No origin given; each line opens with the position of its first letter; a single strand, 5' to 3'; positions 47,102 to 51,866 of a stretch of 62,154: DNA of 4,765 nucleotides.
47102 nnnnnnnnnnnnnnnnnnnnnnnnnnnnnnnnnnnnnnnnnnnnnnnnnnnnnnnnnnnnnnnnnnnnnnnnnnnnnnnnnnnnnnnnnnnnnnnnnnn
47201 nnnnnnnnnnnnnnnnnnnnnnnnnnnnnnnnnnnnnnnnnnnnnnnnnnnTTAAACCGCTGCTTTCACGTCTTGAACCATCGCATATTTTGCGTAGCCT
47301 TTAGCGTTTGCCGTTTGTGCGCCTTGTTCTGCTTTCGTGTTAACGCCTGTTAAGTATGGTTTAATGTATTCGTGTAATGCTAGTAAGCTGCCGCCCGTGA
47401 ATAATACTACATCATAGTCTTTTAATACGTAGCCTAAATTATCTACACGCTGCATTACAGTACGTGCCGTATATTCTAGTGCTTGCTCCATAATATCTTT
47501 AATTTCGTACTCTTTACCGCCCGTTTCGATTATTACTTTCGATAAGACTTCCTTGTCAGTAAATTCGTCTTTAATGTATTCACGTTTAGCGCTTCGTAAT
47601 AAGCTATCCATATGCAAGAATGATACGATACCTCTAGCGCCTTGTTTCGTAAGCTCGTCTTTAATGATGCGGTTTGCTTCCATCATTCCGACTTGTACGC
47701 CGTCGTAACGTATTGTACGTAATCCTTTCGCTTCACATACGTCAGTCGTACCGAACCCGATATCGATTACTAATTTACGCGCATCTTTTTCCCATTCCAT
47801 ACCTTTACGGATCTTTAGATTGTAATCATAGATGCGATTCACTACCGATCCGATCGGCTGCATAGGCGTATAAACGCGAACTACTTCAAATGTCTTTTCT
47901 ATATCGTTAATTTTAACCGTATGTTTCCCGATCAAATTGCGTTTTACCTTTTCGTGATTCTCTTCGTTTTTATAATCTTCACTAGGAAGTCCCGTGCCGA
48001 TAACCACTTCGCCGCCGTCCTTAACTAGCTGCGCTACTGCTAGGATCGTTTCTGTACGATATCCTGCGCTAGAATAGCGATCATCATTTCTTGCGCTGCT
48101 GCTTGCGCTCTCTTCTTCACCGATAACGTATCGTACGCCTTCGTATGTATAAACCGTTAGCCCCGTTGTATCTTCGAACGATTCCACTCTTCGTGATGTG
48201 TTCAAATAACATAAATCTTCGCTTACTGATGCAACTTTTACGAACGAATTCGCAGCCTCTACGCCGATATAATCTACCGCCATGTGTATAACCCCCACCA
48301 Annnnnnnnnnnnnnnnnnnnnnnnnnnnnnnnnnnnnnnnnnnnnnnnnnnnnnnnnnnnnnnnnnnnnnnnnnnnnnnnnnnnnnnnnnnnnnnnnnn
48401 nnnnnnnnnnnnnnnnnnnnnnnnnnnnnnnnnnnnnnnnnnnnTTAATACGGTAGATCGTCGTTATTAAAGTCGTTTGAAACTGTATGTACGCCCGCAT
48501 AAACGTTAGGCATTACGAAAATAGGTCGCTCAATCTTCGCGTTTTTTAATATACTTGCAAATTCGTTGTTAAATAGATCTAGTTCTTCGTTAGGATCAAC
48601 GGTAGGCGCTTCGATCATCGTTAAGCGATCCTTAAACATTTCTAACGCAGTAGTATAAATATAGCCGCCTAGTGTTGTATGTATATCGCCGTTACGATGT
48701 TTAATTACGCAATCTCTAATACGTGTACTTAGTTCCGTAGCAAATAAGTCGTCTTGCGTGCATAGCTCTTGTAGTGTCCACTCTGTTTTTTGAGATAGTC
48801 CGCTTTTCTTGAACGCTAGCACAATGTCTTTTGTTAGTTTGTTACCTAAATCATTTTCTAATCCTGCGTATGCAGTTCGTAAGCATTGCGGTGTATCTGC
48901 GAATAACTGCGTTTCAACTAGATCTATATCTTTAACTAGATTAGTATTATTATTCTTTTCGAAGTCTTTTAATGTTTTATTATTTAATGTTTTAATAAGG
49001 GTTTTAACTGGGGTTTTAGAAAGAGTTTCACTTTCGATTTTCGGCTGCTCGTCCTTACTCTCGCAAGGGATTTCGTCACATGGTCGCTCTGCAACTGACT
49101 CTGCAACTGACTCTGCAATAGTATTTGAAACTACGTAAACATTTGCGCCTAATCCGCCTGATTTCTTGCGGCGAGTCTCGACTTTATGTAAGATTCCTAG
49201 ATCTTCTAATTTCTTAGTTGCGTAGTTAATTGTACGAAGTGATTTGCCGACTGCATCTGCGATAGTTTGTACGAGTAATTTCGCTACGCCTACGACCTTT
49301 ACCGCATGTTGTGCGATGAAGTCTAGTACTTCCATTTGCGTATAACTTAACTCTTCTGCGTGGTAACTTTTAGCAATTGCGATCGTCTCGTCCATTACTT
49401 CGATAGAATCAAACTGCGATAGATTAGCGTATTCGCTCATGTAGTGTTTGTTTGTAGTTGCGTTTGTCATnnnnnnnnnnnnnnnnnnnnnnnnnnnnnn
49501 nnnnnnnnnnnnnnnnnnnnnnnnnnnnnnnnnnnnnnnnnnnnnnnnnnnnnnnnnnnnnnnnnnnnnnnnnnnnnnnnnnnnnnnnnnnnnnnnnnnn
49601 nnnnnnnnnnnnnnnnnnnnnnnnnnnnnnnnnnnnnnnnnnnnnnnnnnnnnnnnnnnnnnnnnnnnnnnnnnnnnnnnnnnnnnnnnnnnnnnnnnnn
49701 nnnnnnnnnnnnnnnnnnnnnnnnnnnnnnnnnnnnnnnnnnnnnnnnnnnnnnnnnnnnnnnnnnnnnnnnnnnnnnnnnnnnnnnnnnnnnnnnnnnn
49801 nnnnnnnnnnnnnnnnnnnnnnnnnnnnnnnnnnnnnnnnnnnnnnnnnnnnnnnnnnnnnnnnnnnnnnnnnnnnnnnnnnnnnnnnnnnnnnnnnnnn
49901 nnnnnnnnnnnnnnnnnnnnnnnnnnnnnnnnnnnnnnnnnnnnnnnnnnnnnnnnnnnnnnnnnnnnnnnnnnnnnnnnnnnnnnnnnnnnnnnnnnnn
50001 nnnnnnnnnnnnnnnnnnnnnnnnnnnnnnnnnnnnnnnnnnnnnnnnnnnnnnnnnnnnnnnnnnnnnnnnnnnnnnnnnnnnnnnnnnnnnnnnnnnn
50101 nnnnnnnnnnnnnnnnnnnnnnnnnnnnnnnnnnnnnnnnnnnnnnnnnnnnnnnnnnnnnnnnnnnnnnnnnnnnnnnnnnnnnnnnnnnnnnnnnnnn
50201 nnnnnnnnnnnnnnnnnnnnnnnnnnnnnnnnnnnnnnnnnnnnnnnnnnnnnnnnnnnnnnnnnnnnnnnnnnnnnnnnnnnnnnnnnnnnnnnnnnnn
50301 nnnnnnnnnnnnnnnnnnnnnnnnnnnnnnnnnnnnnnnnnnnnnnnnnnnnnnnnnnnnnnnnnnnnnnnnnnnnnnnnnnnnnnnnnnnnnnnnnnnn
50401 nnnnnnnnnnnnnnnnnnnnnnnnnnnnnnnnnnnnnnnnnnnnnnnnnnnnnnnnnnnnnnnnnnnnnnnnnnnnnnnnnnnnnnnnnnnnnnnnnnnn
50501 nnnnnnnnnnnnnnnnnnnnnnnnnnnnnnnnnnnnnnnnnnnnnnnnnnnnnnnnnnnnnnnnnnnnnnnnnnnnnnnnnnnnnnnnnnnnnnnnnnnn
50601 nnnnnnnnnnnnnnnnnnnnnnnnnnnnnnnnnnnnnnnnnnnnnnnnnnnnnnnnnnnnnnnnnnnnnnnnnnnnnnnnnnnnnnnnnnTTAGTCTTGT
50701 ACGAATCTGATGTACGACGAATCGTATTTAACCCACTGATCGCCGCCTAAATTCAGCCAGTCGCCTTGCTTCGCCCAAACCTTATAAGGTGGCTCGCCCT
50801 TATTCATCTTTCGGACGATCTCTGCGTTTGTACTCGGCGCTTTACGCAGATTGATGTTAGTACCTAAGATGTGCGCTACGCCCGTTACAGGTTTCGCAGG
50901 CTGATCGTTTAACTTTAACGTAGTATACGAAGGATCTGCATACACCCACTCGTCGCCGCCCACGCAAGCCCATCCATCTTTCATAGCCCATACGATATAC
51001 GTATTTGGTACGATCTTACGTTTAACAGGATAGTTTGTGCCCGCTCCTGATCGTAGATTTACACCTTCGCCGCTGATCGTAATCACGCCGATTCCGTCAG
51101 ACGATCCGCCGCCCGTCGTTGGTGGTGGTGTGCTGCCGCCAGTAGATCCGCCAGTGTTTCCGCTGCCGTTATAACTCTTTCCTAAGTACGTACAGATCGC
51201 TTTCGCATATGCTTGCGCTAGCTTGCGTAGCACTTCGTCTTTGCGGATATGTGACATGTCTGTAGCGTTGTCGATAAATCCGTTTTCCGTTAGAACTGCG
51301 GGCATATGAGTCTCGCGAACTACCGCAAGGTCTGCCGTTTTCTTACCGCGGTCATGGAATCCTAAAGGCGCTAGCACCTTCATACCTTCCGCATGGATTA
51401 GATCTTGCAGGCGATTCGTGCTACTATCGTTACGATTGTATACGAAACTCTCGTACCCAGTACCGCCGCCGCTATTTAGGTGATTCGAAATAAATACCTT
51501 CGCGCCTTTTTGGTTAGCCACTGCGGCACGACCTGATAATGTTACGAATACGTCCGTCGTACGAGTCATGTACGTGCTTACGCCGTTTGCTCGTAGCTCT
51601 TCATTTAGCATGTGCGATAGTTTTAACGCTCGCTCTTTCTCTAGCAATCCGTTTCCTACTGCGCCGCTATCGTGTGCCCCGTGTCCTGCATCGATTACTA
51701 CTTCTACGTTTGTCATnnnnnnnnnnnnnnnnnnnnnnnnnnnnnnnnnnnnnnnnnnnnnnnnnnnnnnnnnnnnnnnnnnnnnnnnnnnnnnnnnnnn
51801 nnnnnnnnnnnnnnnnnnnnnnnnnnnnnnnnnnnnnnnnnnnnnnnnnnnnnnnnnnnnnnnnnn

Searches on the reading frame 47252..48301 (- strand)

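Call 17: search_protein_families(library=pfam, proteins=[window:47252-48301:-], max_evalue=0.001)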
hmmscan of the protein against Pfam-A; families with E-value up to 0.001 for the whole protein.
window:47252-48301:- (349 aa): 2 families
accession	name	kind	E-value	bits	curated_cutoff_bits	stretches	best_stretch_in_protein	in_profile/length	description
PF17989.7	ALP_N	-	1.1e-15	58.6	26.3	1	44-151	39-148/148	Actin like proteins N terminal domain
PF21522.3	MreB-like_C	-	7.9e-07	30.1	27.8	1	178-309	1-117/123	Archaeal actin homologue MreB-like, C-terminal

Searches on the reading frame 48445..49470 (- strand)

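Call 17: search_protein_families(library=pfam, proteins=[window:48445-49470:-], max_evalue=0.001)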
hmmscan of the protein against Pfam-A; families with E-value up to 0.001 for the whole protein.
window:48445-49470:- (341 aa): 2 families
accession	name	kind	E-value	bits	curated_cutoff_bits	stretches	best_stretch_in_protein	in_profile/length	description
PF13730.12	HTH_36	-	0.00016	21.8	25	1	40-94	2-55/55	Helix-turn-helix domain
PF13412.12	HTH_24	-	0.0006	19.8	21.9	0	69-93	22-46/48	Winged helix-turn-helix DNA-binding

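Call 93: search_protein_families(library=phrogs, proteins=[window:48445-49470:-], max_evalue=0.00001)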
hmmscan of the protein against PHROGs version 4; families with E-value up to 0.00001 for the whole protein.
window:48445-49470:- (341 aa): 4 families
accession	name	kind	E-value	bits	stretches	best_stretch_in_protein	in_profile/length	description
phrog_1835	-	DNA, RNA and nucleotide metabolism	3.8e-80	270.4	1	2-306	5-301/301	HTH DNA binding protein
phrog_391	-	DNA, RNA and nucleotide metabolism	2e-06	28.7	1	39-156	13-135/298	replication initiation O-like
phrog_270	-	DNA, RNA and nucleotide metabolism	2.8e-06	28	1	66-175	69-164/383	replication initiation protein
phrog_428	-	DNA, RNA and nucleotide metabolism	7.6e-06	26.3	0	69-178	132-257/455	replication initiation protein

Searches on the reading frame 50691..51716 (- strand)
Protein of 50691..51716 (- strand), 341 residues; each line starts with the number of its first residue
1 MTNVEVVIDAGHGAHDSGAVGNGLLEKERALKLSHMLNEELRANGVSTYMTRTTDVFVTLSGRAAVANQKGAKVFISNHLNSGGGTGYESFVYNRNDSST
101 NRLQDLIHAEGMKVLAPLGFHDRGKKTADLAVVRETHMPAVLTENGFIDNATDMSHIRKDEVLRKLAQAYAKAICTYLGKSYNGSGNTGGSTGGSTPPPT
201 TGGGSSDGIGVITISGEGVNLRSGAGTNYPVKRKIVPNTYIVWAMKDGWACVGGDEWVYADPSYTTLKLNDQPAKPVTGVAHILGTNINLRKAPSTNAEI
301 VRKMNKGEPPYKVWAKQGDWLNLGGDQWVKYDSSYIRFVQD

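Call 17: search_protein_families(library=pfam, proteins=[window:50691-51716:-], max_evalue=0.001)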
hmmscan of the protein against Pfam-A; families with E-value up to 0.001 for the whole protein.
window:50691-51716:- (341 aa): 3 families
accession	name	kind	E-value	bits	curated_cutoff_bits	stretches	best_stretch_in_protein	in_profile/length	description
PF01520.23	Amidase_3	-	8.4e-45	153.4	27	1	6-175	1-173/174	N-acetylmuramoyl-L-alanine amidase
PF08239.17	SH3_3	-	2.8e-09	37.5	27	1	287-323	2-38/54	Bacterial SH3 domain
PF06347.19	SH3_4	-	0.00028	21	24.1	0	286-321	3-37/56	Bacterial SH3 domain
